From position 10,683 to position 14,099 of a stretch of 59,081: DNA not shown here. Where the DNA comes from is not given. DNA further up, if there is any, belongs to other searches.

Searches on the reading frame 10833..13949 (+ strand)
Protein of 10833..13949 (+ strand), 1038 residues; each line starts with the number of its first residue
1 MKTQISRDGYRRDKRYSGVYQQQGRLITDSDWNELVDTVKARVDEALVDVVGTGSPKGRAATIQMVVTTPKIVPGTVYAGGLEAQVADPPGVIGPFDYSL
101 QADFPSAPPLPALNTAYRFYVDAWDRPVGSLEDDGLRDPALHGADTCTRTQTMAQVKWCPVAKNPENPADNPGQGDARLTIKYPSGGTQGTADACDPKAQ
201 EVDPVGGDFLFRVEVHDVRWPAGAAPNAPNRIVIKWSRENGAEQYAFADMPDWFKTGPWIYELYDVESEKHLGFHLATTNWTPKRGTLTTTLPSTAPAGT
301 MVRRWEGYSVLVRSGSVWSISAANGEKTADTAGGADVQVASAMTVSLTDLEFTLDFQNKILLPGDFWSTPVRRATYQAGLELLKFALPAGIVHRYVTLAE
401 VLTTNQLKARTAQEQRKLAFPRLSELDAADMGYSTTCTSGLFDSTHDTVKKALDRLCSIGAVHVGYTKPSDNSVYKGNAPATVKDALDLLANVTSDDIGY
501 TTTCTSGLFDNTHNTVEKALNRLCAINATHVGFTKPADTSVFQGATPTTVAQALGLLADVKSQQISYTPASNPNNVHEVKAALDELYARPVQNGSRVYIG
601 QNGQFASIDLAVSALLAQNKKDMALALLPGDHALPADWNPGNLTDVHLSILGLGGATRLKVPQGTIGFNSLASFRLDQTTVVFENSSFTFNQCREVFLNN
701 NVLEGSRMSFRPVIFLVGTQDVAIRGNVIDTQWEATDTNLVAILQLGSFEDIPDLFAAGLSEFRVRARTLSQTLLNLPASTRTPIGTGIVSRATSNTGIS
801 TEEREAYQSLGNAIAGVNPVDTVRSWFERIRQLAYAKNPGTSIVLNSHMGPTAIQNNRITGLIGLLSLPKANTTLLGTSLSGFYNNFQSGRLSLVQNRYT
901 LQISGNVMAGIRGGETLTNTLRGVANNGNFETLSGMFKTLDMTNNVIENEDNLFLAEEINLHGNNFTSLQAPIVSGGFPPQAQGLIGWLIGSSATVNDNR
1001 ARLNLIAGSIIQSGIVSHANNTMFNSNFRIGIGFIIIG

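Call 41: search_protein_families(library=pfam, proteins=[window:10833-13949:+], max_evalue=0.001)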
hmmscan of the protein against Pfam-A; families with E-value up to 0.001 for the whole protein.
window:10833-13949:+ (1038 aa): 1 family
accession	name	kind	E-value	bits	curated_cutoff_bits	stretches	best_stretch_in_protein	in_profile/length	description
PF20129.4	DUF6519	-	8.4e-11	41.6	22.4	0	114-157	129-172/593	Family of unknown function (DUF6519)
